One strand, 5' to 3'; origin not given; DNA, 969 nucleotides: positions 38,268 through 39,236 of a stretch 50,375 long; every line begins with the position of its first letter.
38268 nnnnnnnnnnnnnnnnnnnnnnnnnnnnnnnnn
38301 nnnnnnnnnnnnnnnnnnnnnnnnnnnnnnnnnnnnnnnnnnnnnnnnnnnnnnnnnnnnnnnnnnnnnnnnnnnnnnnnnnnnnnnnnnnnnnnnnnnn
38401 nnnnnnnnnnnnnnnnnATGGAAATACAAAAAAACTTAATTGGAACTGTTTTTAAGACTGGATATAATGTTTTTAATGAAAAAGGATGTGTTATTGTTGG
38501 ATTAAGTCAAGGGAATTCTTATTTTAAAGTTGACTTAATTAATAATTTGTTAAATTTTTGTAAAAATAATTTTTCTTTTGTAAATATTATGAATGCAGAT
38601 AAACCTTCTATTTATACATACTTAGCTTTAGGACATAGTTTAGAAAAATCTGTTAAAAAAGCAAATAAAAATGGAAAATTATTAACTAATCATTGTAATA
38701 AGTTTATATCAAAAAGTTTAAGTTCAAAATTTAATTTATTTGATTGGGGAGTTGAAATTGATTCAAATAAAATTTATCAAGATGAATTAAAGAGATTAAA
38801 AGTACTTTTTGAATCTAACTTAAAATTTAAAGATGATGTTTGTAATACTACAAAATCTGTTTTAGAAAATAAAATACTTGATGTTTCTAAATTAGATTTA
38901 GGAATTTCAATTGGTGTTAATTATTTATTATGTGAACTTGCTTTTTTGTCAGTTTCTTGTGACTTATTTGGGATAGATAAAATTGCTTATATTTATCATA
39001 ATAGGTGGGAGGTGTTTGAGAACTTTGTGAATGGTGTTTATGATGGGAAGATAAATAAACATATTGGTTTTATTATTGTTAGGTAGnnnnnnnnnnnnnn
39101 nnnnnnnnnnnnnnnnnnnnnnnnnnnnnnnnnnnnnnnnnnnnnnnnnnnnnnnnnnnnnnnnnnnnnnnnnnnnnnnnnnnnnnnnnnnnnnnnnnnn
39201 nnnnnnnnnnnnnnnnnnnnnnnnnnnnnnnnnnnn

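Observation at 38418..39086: tRNA-dependent cyclodipeptide synthase in an archaeal accessory cassette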

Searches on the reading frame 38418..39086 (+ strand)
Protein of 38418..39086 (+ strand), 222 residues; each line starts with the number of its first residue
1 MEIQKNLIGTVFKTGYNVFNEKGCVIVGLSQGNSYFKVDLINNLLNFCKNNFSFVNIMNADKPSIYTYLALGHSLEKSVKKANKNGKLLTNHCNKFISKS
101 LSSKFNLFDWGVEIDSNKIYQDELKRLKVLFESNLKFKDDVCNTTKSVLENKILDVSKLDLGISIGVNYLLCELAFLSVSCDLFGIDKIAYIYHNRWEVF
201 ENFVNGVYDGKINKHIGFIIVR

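Call 3: search_protein_families(library=pfam, proteins=[window:38418-39086:+], max_evalue=1)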
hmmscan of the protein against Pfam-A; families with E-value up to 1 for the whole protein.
window:38418-39086:+ (222 aa): 2 families
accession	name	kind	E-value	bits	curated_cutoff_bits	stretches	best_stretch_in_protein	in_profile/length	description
PF16715.11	CDPS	-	2e-25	90.3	27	1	17-222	12-219/220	Cyclodipeptide synthase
PF18735.6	HEPN_RiboL-PSP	-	0.019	15.3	28.4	1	76-155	47-126/191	RiboL-PSP-HEPN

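Call 4: search_protein_families(library=ncbifam, proteins=[window:38418-39086:+], max_evalue=1)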
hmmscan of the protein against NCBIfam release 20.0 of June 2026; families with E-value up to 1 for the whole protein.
window:38418-39086:+ (222 aa): 2 families
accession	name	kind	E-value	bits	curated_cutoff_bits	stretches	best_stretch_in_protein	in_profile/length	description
TIGR04539.1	tRNA_cyclodipep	subfamily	3.1e-30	105.4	45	1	18-222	13-219/220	tRNA-dependent cyclodipeptide synthase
NF052540.1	CydityrSynMycb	equivalog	1.3e-09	38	300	1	20-193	17-192/223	cyclodityrosine synthase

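Call 5: search_solved_structures(query=window:38418-39086:+, max_evalue=10, show_alignments=3)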
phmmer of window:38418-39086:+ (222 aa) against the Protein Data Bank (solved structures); distinct sequences matched with E-value up to 10: 11.
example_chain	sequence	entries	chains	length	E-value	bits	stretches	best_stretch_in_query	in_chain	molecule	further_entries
6ztu_A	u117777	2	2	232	3.6e-11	46.5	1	17-221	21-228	Cyclodipeptide synthase, BtCDPS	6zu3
7azu_A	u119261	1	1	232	6.3e-11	45.7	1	17-221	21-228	Cyclodipeptide synthase, BtCDPS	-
6ez3_A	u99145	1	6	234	9.5e-11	45.1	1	13-221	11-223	Cyclo(L-leucyl-L-leucyl) synthase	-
3oqh_A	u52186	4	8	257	6.6e-09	39.1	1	17-221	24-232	Putative uncharacterized protein yvmC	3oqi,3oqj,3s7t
3oqv_A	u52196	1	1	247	0.0025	20.9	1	25-194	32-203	AlbC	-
4q24_A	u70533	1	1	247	0.012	18.6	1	25-194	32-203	Cyclo(L-leucyl-L-phenylalanyl) synthase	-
2x9q_A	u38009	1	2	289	0.017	18.1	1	20-87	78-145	CYCLODIPEPTIDE SYNTHETASE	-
1wcz_A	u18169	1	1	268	0.95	12.4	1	6-64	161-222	Glutamyl endopeptidase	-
1qy6_A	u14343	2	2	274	0.99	12.4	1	6-64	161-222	serine protease | V8 protease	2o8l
7e33_R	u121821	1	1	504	1.2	12.1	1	75-199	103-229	Soluble cytochrome b562,5-hydroxytryptamine receptor 1E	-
1vlm_A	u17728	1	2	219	2.4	11.1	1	185-206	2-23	SAM-dependent methyltransferase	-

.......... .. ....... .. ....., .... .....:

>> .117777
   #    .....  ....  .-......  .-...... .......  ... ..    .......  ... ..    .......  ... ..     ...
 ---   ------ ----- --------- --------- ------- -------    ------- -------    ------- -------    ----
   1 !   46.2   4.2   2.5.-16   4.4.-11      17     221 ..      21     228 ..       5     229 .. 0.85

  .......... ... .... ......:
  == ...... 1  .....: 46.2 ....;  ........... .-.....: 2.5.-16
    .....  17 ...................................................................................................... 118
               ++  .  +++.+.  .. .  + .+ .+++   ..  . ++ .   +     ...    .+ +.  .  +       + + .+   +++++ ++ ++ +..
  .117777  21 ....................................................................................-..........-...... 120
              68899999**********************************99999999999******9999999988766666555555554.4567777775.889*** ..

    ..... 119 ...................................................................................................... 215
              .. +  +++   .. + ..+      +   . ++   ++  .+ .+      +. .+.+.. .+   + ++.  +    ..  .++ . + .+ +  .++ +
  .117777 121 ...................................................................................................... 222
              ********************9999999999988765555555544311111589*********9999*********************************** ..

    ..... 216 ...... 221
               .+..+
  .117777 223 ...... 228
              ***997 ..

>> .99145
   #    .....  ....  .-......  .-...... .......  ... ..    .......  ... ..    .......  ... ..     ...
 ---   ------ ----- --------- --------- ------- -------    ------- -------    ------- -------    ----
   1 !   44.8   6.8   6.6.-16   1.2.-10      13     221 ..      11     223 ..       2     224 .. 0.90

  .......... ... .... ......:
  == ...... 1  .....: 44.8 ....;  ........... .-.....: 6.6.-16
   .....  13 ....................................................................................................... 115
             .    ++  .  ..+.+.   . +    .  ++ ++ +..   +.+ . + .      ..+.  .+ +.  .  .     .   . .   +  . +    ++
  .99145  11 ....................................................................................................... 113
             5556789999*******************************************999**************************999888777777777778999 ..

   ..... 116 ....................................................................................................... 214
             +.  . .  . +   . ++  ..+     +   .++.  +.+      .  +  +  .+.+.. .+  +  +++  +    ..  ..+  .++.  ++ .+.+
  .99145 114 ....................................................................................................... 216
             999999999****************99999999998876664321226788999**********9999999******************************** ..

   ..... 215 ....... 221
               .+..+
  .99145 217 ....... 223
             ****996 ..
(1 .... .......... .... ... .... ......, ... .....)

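Call 11: find_homologous_proteins(query=window:38418-39086:+, max_evalue=0.001)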
Query window:38418-39086:+ (222 aa): 2 proteins with E <= 0.001 among 227 candidates.
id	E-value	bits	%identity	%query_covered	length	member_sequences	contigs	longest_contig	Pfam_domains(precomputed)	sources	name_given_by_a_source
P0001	2.4e-139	480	99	100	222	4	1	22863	PF16715.12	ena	-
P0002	1.0e-126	439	92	100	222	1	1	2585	PF16715.12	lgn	-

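Call 12: find_encoding_contigs(protein=window:38418-39086:+, flank=10000, max_places=6)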
Protein window:38418-39086:+ (222 aa): no gene with exactly this product is on record in the collection.

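Call 14: find_encoding_contigs(protein=P0001, flank=10000, max_places=6)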
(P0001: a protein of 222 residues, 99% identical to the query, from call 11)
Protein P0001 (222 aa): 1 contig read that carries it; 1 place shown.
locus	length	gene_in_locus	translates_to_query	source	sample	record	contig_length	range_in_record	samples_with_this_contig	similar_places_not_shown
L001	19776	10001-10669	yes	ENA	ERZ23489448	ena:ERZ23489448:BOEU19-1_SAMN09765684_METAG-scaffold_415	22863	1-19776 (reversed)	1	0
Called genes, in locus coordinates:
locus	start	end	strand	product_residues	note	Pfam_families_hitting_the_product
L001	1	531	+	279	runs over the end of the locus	PF01882:DUF58, PF13519:VWA_2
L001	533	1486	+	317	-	PF00092:VWA, PF13519:VWA_2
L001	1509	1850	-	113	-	PF00903:Glyoxalase (weak)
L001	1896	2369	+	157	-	-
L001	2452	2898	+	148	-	-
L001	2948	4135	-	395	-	PF07690:MFS_1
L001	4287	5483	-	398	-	PF07690:MFS_1 (faint)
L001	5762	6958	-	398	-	PF07690:MFS_1 (faint)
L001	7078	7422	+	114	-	-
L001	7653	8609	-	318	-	PF00849:PseudoU_synth_2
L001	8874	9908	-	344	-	PF13404:HTH_AsnC-type (weak), PF13412:HTH_24 (weak), PF13730:HTH_36 (faint)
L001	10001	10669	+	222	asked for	PF16715:CDPS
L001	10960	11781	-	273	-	PF02498:Bro-N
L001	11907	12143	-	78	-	PF13644:DKNYY (weak)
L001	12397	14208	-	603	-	PF03457:HA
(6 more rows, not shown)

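Call 15: find_encoding_contigs(protein=P0002, flank=10000, max_places=6)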
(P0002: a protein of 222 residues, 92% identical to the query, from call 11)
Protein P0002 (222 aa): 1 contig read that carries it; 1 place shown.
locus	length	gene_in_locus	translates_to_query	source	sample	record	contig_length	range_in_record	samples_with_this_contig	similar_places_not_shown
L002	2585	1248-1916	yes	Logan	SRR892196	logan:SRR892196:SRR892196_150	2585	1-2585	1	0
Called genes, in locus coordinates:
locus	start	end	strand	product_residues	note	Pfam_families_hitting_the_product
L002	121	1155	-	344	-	PF13404:HTH_AsnC-type (weak), PF13412:HTH_24 (weak), PF13730:HTH_36 (faint)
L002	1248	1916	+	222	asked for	PF16715:CDPS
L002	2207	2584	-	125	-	?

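Call 21: search_protein_representatives(protein=window:38418-39086:+)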
Query: 222 residues. Proteins with E-value up to 0.001 (for the whole library): 439; up to 1e-10: 228; up to 1e-30: 25. The best 150 are listed.
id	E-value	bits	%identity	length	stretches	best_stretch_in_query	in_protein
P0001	7.8e-140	480.2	99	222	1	1-222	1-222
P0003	2.0e-53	197.8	47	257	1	1-222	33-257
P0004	1.0e-49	185.6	41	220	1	1-222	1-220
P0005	2.5e-47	177.8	43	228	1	7-220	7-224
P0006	2.1e-45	171.5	39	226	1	3-221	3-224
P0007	1.2e-44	169.1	39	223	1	1-222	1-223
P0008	1.9e-44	168.4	38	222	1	1-222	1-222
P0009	1.4e-43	165.5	40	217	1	1-221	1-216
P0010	7.0e-43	163.3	38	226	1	3-222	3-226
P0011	1.5e-42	162.2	40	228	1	6-221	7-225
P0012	1.5e-42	162.2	42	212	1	22-222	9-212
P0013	6.5e-42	160.1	37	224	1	1-222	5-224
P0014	1.4e-40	155.8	41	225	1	1-222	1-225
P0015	2.0e-40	155.3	38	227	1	2-221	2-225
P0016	2.5e-38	148.4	39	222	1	11-219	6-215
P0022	9.7e-34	133.4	36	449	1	24-210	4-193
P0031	2.4e-29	119.1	31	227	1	6-221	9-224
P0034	9.0e-29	117.2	37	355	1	4-221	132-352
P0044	7.4e-28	114.2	35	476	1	22-221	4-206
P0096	7.3e-21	91.3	32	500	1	26-220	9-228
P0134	2.7e-16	76.4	33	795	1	11-215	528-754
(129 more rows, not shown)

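Call 28: find_related_loci(query=window:38418-39083:+, collection=genome_contigs, flank=10000)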
Query window:38418-39083:+ (222 aa) in genome_contigs; peptide patterns used: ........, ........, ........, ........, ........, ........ (x = any residue, [..] = any of these).
265 stretches matched a pattern, but none encodes a relative of the query by tblastn (E <= 1e-3).

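Call 29: find_homologous_proteins(query=A2, max_evalue=1e-10)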
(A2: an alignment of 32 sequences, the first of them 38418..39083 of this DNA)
Query A2 (32 sequences) (222 aa, profile of the alignment): 7 proteins with E <= 1e-10 among 4128 candidates.
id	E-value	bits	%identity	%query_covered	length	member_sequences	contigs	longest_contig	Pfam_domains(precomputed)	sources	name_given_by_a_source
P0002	1.6e-82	294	92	100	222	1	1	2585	PF16715.12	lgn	-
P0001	3.6e-81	290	99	100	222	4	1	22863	PF16715.12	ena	-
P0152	1.1e-79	285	38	100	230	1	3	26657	PF16715.12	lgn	-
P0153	5.7e-76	273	39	100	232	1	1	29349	PF16715.12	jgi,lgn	-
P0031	1.6e-72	262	31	96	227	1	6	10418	PF16715.12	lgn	-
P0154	3.1e-71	257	36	95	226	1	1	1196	PF16715.12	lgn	-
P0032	1.6e-70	255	30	100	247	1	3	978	PF16715.12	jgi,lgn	jgi:cyclo(L-tyrosyl-L-tyrosyl) synthase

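Call 30: find_encoding_contigs(protein=P0152, flank=10000, max_places=3)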
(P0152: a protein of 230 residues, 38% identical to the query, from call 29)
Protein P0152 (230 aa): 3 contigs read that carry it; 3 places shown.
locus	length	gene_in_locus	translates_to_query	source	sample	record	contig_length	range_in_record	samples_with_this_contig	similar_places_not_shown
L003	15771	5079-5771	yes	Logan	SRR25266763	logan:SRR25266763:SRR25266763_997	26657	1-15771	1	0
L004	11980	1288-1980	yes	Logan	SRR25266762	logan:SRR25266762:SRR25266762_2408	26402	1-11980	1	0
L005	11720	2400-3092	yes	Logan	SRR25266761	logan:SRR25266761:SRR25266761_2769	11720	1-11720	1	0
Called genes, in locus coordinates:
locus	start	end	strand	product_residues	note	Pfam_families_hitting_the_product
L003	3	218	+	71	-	?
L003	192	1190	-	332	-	PF00044:Gp_dh_N, PF02800:Gp_dh_C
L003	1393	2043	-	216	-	-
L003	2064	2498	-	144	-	-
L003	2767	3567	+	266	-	PF12796:Ank_2 (weak), PF00023:Ank (faint), PF13606:Ank_3 (faint), PF13857:Ank_5 (faint), PF12796:Ank_2, PF13637:Ank_4 (weak)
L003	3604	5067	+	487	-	-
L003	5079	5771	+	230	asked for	PF16715:CDPS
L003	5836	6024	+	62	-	-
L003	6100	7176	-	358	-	PF24807:WD40_CDC20-Fz (faint), PF24817:WD40_WDHD1_1st (faint), PF23775:Beta-prop_RIG_2nd (faint), PF23381:Beta-prop_IFT122_1st (faint), PF12894:ANAPC4_WD40 (faint), PF25174:Beta-prop_THOC3, PF25460:Beta-prop_Aladin (weak)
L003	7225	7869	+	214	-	-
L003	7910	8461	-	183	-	-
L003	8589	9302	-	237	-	-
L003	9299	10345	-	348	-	PF12796:Ank_2, PF13857:Ank_5 (faint), PF00023:Ank (faint), PF13606:Ank_3 (faint), PF13637:Ank_4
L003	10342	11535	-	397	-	PF24817:WD40_WDHD1_1st (faint), PF25174:Beta-prop_THOC3 (weak)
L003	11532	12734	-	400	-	-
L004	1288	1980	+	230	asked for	PF16715:CDPS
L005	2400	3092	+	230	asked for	PF16715:CDPS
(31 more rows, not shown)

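Call 31: find_encoding_contigs(protein=P0153, flank=10000, max_places=3)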
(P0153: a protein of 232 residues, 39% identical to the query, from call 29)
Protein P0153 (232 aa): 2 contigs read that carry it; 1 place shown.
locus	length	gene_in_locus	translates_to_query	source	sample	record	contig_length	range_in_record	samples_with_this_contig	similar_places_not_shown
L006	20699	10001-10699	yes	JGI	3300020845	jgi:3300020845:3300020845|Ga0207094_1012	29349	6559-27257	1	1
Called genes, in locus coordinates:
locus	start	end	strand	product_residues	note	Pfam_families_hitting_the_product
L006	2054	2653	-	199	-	PF00625:Guanylate_kin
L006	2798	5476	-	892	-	PF00158:Sigma54_activat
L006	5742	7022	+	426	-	PF13433:Peripla_BP_5, PF13458:Peripla_BP_6, PF01094:ANF_receptor (faint)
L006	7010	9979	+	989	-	-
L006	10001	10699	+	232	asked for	PF16715:CDPS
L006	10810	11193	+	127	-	-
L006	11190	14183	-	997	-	-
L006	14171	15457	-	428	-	PF13433:Peripla_BP_5, PF13458:Peripla_BP_6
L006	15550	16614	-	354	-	PF00560:LRR_1 (faint), PF13855:LRR_8, PF12799:LRR_4 (weak)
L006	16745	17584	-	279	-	PF14580:LRR_9 (faint), PF00560:LRR_1 (faint), PF13516:LRR_6 (faint), PF12799:LRR_4 (weak), PF13855:LRR_8, PF12799:LRR_4 (weak)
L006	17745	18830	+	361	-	PF03462:PCRF, PF00472:RF-1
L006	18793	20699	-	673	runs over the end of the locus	-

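Call 32: find_encoding_contigs(protein=P0031, flank=10000, max_places=3)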
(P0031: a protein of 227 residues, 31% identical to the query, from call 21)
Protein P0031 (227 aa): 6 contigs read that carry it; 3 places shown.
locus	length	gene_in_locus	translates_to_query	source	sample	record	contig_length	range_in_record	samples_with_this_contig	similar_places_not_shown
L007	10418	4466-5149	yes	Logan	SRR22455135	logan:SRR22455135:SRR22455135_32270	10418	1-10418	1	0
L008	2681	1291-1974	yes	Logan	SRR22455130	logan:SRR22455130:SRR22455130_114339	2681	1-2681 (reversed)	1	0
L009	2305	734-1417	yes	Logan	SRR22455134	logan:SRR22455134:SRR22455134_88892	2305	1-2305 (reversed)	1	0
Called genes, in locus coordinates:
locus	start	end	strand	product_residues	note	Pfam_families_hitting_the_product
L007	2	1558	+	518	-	?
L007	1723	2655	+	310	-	PF01207:Dus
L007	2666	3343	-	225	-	PF01351:RNase_HII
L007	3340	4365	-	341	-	PF01022:HTH_5 (faint), PF01047:MarR (faint), PF01978:TrmB (faint), PF08279:HTH_11 (faint), PF09339:HTH_IclR (faint), PF13404:HTH_AsnC-type, PF13412:HTH_24, PF13412:HTH_24 (weak), +7 more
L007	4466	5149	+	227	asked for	PF16715:CDPS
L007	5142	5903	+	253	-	PF14947:HTH_45 (faint), PF24038:DUF7347 (faint), PF00293:NUDIX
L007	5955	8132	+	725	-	PF01841:Transglut_core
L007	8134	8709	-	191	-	-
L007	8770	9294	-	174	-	PF13671:AAA_33 (weak)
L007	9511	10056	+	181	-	-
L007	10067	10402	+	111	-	-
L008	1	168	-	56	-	?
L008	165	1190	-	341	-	PF01022:HTH_5 (faint), PF01047:MarR (faint), PF01978:TrmB (faint), PF08279:HTH_11 (faint), PF09339:HTH_IclR (faint), PF13404:HTH_AsnC-type, PF13412:HTH_24, PF13412:HTH_24 (weak), +7 more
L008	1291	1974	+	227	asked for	PF16715:CDPS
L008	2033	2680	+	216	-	?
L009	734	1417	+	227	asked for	PF16715:CDPS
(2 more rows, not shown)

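Call 41: predict_structure(alignment_id=A2)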
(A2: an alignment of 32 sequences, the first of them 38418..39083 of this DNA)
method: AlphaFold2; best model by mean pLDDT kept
length: 222 residues; sequences in the alignment: 32
mean_pLDDT: 95.8   pTM: 0.91
mean pLDDT of the five models: 95.8, 95.6, 95.4, 94.7, 94.4
residues with pLDDT >= 90: 209; 70-90: 13; 50-70: 0; < 50: 0
segments of 3 or more residues with pLDDT < 50: none
pLDDT, mean of each block of 10 residues (from residue 1): 93 97 95 89 97 96 97 98 95 94 91 96 99 98 97 94 98 98 97 96 97 96 93
secondary structure, 60 per line:
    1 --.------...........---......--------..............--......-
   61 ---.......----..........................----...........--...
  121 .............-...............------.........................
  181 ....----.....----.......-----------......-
elements in order: H10-20 E24-29 H38-51 E54-59 H64-70 H75-100 E105-109 H110-115 H118-133 H135-149 H156-184 E189-193 H198-204 E216-221

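Call 44: fold_search(model_id=the predicted structure, library=pdb)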
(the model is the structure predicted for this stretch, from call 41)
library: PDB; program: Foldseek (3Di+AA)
matches with E <= 10: 537; with E <= 0.001: 68
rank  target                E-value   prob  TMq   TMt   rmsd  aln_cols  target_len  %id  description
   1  6ez3_B                1.5e-13  1.00  0.82  0.85   2.8       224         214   21  Structure of CDPS from Staphylococcus haemolyticus (released 2018-11-14)
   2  6ez3_A                2.2e-13  1.00  0.83  0.83   3.3       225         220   22  Structure of CDPS from Staphylococcus haemolyticus (released 2018-11-14)
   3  6ez3_D                3.0e-13  1.00  0.81  0.84   2.9       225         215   23  Structure of CDPS from Staphylococcus haemolyticus (released 2018-11-14)
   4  6ez3_C                3.0e-13  1.00  0.82  0.84   3.1       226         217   22  Structure of CDPS from Staphylococcus haemolyticus (released 2018-11-14)
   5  6ez3_E                1.2e-12  1.00  0.81  0.84   3.3       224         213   22  Structure of CDPS from Staphylococcus haemolyticus (released 2018-11-14)
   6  7azu                  1.4e-12  1.00  0.83  0.80   2.6       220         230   21  Crystal structure of a cyclodipeptide synthase from Bacillus thermoamylovorans (released 2021-01-27)
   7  6ez3_F                1.6e-12  1.00  0.83  0.85   2.8       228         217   22  Structure of CDPS from Staphylococcus haemolyticus (released 2018-11-14)
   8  3oqj_A                4.7e-12  1.00  0.80  0.83   3.0       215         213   19  Crystal structure of B. licheniformis CDPS yvmC-BLIC in complex with CAPSO (released 2011-02-23)
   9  3oqj_B                5.3e-12  1.00  0.83  0.84   2.9       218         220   19  Crystal structure of B. licheniformis CDPS yvmC-BLIC in complex with CAPSO (released 2011-02-23)
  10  6ztu                  6.0e-12  1.00  0.82  0.80   3.2       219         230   20  Crystal structure of a cyclodipeptide synthase from Bacillus thermoamylovorans (released 2021-01-27)
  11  3s7t_B                6.0e-12  1.00  0.82  0.81   3.9       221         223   18  Crystal structure of SeMet B. licheniformis CDPS YvmC-Blic (released 2011-06-22)
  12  3s7t_A                6.7e-12  1.00  0.80  0.83   2.9       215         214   19  Crystal structure of SeMet B. licheniformis CDPS YvmC-Blic (released 2011-06-22)
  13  3oqh_A                8.9e-12  1.00  0.80  0.83   3.0       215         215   19  Crystal structure of B. licheniformis CDPS yvmC-BLIC (released 2011-02-23)
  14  3oqi_A                1.1e-11  1.00  0.81  0.81   2.9       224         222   18  Crystal structure of B. licheniformis CDPS yvmC-BLIC in complex with CHES (released 2011-02-23)
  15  4q24                  1.3e-11  1.00  0.80  0.79   3.3       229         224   16  Crystal structure of Cyclo(L-leucyl-L-phenylalanyl) synthase (released 2014-10-08)
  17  3oqv                  3.6e-10  1.00  0.69  0.72   4.1       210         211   17  AlbC, a cyclodipeptide synthase from Streptomyces noursei (released 2011-02-16)
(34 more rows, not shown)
